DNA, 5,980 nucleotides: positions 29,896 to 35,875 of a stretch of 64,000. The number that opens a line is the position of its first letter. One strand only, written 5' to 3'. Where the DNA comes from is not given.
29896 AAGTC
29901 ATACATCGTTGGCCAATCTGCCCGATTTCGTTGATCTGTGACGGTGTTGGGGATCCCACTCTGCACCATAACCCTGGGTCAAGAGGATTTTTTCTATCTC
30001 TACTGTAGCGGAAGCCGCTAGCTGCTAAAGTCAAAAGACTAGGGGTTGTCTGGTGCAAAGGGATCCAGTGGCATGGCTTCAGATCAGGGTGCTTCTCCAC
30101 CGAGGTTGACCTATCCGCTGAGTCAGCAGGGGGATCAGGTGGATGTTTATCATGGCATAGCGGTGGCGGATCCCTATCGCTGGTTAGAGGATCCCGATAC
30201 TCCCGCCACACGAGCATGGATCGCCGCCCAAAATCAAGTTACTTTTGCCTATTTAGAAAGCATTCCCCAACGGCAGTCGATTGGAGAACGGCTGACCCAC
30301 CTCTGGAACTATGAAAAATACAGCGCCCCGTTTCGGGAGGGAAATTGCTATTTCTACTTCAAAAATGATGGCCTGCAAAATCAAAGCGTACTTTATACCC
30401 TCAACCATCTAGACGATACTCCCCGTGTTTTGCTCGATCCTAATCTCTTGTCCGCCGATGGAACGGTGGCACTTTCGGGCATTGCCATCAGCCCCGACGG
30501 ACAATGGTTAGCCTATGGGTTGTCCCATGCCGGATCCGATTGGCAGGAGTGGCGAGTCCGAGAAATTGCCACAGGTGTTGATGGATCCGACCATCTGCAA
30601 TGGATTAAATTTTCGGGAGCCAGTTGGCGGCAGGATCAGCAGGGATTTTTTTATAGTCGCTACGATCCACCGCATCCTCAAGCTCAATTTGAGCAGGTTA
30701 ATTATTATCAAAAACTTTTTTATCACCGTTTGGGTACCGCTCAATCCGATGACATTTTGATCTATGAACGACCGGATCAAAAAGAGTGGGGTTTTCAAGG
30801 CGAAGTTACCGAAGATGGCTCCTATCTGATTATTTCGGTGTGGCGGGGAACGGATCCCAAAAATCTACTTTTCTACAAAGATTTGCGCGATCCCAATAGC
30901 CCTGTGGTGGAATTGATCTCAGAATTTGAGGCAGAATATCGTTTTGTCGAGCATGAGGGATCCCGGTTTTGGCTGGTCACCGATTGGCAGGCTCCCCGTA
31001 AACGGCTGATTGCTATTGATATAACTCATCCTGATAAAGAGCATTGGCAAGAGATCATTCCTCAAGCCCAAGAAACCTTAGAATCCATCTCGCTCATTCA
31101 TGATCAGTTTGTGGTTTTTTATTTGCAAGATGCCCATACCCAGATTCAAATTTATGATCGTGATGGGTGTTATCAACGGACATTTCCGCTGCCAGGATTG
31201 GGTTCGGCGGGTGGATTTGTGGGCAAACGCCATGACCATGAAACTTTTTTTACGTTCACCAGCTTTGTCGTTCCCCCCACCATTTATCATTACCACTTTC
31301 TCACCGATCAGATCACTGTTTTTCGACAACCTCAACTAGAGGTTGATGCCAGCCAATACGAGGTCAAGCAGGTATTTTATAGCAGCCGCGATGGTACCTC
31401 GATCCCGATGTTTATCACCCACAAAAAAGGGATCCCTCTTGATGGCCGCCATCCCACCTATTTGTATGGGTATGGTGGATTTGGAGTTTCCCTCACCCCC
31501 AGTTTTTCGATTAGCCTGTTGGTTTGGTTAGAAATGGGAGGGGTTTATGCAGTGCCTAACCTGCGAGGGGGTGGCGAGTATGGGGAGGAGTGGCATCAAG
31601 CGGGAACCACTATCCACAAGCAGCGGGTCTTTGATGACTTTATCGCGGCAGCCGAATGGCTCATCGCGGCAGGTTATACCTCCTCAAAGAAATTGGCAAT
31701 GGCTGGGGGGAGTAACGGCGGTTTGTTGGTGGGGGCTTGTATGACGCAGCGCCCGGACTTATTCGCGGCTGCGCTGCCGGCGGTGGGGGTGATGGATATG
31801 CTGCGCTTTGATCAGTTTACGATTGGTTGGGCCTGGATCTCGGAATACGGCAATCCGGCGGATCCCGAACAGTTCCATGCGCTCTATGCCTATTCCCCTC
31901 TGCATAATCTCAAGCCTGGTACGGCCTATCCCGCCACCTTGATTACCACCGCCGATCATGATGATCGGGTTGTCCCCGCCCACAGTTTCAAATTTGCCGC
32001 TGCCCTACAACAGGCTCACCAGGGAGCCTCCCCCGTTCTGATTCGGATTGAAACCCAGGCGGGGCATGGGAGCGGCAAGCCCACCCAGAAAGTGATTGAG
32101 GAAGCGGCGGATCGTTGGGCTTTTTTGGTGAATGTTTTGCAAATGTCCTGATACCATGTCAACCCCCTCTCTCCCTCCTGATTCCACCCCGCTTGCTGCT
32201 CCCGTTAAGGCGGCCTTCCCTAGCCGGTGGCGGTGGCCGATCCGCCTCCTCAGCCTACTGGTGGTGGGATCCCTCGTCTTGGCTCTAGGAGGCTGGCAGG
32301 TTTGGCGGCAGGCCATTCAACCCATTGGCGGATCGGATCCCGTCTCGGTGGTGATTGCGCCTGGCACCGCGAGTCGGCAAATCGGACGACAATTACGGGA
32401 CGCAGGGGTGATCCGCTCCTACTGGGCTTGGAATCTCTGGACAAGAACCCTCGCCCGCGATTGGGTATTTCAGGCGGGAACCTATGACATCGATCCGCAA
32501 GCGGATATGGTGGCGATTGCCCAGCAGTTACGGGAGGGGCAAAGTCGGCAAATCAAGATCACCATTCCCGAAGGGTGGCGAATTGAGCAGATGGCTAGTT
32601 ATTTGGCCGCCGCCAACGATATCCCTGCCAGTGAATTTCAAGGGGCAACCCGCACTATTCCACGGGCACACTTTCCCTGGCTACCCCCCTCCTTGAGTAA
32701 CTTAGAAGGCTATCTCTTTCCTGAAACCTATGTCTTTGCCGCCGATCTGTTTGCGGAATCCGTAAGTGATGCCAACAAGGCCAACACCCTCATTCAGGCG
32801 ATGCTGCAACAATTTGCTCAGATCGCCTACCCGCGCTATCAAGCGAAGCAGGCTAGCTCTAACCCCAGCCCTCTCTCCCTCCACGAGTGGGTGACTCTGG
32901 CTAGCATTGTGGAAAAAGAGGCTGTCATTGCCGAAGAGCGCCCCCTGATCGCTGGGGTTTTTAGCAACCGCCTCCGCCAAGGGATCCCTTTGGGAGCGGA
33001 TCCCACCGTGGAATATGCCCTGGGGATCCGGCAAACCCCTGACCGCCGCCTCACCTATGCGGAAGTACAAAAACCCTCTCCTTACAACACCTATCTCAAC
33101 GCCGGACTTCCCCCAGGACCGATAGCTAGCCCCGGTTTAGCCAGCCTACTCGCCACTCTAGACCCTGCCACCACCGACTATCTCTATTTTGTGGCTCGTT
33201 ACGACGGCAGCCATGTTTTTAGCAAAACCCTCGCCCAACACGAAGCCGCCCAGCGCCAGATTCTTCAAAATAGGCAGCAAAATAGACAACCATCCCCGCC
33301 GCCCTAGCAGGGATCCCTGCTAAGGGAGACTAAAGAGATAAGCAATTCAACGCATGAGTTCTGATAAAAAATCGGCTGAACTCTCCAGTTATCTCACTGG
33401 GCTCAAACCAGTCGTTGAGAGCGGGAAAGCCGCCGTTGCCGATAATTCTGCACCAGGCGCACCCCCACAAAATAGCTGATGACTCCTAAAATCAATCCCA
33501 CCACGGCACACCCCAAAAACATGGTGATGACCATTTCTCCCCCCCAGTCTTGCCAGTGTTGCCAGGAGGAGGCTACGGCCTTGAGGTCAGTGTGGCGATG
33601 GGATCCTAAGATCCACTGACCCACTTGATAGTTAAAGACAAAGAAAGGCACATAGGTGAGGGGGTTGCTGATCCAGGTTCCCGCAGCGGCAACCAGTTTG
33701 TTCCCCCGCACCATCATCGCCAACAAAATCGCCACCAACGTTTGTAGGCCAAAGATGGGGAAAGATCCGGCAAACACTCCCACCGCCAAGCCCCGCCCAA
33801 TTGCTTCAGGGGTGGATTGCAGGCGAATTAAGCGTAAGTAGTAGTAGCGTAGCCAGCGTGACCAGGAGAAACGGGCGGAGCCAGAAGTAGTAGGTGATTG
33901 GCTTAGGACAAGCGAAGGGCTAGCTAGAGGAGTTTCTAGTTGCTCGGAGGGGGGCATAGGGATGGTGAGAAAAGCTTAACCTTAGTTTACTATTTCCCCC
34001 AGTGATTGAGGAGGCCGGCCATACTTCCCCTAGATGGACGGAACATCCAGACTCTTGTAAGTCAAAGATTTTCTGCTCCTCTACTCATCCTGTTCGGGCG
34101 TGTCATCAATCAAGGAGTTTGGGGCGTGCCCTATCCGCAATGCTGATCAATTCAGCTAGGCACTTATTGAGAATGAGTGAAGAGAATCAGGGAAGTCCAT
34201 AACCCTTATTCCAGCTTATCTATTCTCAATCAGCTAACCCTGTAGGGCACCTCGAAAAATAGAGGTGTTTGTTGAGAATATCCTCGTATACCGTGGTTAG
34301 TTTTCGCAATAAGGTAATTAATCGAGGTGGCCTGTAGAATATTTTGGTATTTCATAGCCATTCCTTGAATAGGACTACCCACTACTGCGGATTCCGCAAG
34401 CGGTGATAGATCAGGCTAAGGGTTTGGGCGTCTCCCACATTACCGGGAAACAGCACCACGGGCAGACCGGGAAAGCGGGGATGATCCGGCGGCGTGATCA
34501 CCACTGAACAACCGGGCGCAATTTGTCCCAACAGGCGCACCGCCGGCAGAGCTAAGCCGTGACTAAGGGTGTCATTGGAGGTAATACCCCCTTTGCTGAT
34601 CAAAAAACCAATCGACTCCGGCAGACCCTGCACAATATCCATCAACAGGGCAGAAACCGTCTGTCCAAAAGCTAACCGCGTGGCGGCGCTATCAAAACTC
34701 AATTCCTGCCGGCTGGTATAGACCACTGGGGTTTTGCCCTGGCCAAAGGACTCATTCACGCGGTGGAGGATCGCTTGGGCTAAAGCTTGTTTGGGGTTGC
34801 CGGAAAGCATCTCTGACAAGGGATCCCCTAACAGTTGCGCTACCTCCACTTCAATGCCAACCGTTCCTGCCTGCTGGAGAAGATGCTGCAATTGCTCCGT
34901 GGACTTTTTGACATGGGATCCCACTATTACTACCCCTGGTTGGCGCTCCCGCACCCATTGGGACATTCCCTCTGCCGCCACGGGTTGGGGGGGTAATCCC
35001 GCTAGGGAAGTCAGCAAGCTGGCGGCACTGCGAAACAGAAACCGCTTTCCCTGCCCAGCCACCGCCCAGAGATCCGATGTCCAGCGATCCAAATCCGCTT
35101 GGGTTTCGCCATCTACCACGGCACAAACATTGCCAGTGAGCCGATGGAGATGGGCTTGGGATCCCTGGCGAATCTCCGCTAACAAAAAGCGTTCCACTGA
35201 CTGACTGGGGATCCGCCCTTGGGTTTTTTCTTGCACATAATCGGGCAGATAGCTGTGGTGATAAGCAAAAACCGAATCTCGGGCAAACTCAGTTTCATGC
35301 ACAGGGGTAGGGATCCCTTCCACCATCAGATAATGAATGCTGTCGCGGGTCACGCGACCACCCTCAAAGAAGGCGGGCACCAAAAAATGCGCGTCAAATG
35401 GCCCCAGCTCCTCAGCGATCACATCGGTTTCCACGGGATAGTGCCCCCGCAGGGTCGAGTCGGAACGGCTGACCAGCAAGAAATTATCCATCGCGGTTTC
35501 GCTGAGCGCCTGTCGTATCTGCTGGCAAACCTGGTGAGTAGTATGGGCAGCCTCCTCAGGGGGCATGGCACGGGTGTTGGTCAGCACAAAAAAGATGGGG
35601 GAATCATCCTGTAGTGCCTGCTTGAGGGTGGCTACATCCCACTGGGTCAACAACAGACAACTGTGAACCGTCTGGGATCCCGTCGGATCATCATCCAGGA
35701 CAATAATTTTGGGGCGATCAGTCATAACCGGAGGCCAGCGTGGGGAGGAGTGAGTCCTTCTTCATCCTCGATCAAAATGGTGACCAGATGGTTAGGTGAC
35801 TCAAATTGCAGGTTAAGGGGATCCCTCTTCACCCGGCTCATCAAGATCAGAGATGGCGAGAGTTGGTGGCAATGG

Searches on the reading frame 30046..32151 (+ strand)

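Call 33: search_protein_families(library=pfam, proteins=[window:30046-32151:+], max_evalue=0.01)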
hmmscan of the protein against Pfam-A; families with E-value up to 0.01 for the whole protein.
window:30046-32151:+ (701 aa): 3 families
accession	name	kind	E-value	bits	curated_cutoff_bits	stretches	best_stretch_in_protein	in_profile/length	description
PF02897.21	Peptidase_S9_N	-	5.3e-132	440.9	24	1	27-428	5-413/414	Prolyl oligopeptidase, N-terminal beta-propeller domain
PF00326.27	Peptidase_S9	-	2.1e-65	220.6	22.6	1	485-700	1-212/213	Prolyl oligopeptidase family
PF02129.25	Peptidase_S15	-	0.0033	17.6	23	1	525-587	73-134/262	X-Pro dipeptidyl-peptidase (S15 family)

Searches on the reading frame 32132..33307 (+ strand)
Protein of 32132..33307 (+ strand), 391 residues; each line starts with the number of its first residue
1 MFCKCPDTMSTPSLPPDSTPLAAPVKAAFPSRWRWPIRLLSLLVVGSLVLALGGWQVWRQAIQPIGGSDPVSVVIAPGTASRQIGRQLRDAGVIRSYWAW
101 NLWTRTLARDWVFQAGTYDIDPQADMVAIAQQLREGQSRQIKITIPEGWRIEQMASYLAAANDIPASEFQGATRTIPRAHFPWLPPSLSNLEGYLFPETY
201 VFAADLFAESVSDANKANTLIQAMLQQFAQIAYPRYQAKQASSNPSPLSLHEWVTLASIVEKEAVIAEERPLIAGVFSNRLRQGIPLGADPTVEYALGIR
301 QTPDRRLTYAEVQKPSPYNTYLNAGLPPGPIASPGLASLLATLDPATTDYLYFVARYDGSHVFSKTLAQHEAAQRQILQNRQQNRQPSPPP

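Call 33: search_protein_families(library=pfam, proteins=[window:32132-33307:+], max_evalue=0.01)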
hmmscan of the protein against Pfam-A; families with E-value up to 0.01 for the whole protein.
window:32132-33307:+ (391 aa): 1 family
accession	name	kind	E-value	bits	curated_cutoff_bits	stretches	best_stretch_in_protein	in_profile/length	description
PF02618.21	YceG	-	1.2e-84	284.5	32.4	1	73-375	1-274/275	YceG-like family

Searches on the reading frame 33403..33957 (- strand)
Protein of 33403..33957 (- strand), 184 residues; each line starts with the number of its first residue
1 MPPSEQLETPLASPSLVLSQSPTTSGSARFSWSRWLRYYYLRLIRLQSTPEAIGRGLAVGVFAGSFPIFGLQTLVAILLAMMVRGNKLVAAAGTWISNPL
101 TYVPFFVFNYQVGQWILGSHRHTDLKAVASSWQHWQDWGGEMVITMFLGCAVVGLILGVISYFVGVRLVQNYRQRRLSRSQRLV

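Call 33: search_protein_families(library=pfam, proteins=[window:33403-33957:-], max_evalue=0.01)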
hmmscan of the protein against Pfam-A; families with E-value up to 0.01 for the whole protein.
window:33403-33957:- (184 aa): 1 family
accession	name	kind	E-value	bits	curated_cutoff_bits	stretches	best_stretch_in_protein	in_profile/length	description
PF09835.14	DUF2062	-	3.1e-47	160.6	27.4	1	34-176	2-145/147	Uncharacterized protein conserved in bacteria (DUF2062)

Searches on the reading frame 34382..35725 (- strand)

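Call 33: search_protein_families(library=pfam, proteins=[window:34382-35725:-], max_evalue=0.01)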
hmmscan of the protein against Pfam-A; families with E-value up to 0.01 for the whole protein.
window:34382-35725:- (447 aa): 2 families
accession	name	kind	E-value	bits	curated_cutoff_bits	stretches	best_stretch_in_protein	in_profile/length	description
PF07005.16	SBD_N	-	3.1e-58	197.7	25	1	7-241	1-230/230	Sugar-binding N-terminal domain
PF17042.10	NBD_C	-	2.2e-37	129.6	28.3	1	265-436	1-168/168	Nucleotide-binding C-terminal domain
